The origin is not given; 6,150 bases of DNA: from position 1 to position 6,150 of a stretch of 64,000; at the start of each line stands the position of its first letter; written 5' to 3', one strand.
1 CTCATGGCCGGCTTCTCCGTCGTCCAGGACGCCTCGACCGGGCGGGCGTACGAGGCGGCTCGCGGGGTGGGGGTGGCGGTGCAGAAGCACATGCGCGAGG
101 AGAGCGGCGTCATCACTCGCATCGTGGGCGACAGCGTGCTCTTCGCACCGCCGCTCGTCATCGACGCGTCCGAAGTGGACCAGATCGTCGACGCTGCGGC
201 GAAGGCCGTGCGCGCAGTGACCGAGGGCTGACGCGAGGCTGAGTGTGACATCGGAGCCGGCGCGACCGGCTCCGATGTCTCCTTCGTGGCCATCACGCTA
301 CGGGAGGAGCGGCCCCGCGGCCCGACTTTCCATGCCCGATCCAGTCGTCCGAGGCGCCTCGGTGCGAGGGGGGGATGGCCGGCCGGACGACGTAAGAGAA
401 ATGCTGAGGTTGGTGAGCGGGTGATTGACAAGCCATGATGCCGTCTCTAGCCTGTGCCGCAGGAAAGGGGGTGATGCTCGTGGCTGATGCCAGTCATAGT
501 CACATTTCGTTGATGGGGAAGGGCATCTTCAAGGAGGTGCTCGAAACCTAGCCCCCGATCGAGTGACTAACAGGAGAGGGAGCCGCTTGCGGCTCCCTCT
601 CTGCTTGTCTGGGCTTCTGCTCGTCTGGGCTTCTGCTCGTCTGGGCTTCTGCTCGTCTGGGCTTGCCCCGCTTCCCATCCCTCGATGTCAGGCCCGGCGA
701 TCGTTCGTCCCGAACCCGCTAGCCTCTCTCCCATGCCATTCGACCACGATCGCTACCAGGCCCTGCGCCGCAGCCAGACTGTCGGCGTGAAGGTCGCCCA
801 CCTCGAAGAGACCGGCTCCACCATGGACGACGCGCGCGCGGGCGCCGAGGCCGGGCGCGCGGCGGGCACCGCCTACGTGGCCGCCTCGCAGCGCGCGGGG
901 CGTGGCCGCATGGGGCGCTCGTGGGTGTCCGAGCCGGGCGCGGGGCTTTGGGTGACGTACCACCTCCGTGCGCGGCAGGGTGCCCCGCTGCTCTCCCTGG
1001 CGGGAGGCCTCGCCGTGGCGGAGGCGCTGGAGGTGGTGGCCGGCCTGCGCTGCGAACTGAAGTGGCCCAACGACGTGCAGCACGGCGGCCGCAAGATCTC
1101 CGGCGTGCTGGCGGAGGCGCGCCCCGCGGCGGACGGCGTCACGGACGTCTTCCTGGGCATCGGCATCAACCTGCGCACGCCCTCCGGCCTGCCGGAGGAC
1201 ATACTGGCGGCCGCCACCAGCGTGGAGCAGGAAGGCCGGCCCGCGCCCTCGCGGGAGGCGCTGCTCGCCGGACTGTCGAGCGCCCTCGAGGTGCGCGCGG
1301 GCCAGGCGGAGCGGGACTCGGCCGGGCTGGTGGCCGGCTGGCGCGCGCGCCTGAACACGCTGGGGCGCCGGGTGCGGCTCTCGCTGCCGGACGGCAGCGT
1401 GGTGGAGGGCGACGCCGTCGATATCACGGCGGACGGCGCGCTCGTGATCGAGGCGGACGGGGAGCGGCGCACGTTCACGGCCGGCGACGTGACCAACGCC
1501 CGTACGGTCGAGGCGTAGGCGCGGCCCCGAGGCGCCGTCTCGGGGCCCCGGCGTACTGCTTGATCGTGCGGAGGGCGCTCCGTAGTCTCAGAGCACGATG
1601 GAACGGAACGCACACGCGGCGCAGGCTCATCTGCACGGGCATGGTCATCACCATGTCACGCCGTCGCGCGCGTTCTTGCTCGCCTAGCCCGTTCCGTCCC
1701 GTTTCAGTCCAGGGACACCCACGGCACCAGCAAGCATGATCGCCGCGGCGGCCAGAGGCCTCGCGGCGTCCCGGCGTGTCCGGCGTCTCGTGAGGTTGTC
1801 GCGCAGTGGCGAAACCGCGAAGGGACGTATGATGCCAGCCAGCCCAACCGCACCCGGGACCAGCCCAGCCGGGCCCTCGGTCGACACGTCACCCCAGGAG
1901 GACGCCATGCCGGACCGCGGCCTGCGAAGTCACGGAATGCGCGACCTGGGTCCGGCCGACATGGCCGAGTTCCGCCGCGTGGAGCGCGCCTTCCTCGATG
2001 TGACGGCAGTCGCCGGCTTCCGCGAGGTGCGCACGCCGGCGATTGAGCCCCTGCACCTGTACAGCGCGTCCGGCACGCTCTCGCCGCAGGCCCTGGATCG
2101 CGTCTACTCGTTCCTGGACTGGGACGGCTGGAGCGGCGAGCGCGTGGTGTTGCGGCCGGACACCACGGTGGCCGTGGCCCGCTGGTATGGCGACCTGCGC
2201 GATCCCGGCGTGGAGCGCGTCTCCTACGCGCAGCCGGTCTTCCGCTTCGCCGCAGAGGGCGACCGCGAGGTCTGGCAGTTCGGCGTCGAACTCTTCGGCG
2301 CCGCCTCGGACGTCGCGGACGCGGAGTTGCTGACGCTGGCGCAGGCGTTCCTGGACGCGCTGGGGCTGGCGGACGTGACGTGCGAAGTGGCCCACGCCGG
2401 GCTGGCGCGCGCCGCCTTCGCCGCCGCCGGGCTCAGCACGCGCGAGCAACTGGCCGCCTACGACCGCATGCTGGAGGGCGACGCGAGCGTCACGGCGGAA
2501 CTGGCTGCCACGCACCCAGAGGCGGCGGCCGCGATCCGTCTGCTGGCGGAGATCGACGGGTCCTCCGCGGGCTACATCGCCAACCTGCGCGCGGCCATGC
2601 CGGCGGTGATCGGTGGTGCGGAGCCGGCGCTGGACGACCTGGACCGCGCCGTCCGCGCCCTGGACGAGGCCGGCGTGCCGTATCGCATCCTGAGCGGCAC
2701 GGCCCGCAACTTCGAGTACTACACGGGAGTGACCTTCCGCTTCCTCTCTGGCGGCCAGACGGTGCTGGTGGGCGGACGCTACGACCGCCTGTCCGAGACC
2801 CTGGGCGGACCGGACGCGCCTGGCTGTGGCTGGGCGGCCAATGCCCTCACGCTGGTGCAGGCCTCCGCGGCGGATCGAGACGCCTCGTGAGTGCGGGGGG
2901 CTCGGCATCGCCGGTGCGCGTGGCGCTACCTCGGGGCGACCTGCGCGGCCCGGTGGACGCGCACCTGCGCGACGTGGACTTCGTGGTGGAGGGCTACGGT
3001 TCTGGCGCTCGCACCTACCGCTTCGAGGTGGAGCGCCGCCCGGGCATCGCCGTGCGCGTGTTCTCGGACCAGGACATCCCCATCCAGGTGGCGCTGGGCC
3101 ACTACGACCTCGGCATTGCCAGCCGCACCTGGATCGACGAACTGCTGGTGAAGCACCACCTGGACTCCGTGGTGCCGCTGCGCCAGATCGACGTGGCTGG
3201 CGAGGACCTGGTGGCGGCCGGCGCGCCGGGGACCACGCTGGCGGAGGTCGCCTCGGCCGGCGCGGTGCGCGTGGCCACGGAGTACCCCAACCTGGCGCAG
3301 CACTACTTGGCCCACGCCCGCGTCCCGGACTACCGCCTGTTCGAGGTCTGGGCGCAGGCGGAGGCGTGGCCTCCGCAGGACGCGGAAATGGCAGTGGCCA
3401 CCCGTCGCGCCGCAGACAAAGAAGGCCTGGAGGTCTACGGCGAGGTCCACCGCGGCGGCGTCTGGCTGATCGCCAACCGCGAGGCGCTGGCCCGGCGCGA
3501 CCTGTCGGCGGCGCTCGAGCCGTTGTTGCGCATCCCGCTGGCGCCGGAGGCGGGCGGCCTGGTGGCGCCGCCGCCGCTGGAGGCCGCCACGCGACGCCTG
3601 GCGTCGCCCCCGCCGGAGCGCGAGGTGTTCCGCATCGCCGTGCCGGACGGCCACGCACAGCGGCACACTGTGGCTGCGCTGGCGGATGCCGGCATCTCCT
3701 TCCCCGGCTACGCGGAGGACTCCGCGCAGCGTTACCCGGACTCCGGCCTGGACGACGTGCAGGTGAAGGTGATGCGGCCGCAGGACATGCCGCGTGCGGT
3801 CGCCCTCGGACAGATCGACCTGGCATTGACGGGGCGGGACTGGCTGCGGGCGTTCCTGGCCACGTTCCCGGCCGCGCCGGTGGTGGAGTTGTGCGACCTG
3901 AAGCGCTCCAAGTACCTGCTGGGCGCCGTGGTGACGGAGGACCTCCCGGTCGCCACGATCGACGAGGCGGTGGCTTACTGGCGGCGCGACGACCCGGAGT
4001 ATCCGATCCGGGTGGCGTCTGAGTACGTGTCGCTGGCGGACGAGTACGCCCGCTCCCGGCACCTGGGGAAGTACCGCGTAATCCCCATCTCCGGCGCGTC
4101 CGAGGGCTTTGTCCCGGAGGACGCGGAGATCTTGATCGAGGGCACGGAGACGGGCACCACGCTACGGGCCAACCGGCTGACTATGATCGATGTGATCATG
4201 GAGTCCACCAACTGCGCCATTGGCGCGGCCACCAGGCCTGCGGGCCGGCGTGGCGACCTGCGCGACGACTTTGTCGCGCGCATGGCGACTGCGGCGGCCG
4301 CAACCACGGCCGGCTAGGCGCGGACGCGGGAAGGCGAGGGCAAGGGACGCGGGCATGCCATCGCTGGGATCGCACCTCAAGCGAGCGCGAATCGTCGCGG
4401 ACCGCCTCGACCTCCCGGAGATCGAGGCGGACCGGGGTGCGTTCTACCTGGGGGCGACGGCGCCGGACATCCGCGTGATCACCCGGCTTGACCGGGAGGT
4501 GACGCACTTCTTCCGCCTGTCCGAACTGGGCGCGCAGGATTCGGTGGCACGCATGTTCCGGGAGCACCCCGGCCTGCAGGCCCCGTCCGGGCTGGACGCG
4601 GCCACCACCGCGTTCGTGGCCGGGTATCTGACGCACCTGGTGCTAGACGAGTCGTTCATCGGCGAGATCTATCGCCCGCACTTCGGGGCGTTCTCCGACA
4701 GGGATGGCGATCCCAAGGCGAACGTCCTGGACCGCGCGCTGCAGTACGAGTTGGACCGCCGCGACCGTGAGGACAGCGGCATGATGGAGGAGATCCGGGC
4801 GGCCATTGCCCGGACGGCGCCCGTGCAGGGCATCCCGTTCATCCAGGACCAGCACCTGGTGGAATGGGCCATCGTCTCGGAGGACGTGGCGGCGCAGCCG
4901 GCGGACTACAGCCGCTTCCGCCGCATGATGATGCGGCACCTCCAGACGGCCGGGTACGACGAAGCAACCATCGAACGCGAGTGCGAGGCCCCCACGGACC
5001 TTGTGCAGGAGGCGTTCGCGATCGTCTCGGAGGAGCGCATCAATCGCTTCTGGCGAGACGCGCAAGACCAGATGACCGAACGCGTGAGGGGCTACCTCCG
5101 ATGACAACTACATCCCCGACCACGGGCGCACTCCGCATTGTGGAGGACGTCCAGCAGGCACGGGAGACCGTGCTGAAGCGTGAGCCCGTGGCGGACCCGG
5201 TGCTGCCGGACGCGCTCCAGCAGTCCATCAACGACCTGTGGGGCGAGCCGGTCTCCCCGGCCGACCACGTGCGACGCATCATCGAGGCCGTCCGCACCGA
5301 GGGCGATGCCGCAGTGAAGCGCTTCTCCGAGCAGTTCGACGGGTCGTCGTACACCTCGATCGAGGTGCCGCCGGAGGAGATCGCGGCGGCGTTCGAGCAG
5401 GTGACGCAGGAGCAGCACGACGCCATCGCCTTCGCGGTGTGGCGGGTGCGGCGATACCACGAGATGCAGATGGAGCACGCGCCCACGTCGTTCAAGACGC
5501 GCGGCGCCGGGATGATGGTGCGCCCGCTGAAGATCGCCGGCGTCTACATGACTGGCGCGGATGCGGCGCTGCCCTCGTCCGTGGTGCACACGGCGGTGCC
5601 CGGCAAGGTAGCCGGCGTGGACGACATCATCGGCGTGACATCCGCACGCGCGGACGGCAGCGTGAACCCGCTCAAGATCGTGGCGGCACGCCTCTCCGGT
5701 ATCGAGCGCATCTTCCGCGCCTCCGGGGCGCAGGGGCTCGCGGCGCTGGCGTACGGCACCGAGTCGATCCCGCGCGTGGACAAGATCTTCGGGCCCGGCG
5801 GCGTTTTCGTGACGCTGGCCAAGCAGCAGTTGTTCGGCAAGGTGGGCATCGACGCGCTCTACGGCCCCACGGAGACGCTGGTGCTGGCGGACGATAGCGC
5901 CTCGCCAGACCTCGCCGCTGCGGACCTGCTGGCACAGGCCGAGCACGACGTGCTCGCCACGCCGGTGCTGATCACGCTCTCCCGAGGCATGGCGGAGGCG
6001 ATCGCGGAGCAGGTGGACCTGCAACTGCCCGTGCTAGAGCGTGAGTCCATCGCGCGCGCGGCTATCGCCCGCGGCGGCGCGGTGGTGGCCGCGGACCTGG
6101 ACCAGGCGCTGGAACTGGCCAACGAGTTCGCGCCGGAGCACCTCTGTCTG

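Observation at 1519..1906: His-rich leader peptide (7 His in 9 codons) upstream of hisZ: candidate ribosome-mediated attenuator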

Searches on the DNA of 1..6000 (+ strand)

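Call 3: search_rna_families(source=window, start=1, end=6000, threshold=evalue, max_evalue=10, show_alignments=3)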
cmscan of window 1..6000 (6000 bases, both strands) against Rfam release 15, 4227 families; matches with E-value up to 10: 1.
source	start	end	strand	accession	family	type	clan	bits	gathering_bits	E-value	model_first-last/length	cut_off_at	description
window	3151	3219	+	RF02228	sX9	Gene; sRNA;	-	18.4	44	6.5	1-76/76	no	Xanthomonas sRNA sX9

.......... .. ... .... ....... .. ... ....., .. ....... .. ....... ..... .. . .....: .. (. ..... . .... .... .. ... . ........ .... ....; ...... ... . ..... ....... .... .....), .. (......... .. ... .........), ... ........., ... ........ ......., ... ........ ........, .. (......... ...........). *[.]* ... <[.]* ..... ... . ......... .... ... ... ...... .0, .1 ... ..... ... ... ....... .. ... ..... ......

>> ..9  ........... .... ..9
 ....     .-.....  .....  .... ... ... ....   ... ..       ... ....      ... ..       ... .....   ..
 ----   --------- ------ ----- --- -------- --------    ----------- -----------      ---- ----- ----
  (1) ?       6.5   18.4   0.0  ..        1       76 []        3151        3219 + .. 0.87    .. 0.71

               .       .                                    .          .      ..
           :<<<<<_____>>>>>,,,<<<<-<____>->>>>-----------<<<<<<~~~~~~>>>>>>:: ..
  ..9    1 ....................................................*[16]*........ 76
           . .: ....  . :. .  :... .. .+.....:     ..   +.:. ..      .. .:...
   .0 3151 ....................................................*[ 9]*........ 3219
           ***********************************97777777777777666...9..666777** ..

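Call 65: search_rna_families(sources=[L011, L016, L019, L020, L022, L023, L024, L025, L028, L029, L033, L040, L047, L053, L063, L076], threshold=gathering)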
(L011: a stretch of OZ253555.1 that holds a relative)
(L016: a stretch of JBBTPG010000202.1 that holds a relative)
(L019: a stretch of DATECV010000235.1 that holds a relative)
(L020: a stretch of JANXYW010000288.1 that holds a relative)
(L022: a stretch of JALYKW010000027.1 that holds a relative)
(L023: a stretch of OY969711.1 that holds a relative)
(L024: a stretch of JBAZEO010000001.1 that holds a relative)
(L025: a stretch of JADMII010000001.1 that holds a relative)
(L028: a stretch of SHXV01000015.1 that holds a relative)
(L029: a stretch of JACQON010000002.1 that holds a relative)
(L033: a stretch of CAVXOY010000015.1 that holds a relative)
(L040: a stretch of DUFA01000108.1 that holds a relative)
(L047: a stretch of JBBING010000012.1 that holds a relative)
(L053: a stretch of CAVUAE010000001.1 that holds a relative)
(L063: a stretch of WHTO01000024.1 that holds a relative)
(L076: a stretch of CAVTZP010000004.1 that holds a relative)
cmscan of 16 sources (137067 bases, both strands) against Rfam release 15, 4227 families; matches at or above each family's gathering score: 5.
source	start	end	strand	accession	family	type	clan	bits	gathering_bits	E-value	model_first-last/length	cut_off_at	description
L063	3587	3658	-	RF00005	tRNA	Gene; tRNA;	CL00001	72.2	29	1.7e-13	1-71/71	no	tRNA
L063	3301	3371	-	RF00005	tRNA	Gene; tRNA;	CL00001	70.2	29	6e-13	1-71/71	no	tRNA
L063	3830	3902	-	RF00005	tRNA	Gene; tRNA;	CL00001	62.6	29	7.2e-11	1-71/71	no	tRNA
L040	338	426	-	RF00005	tRNA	Gene; tRNA;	CL00001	50.8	29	1.3e-07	1-71/71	no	tRNA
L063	3670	3751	-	RF00005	tRNA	Gene; tRNA;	CL00001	42.4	29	2.6e-05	1-71/71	no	tRNA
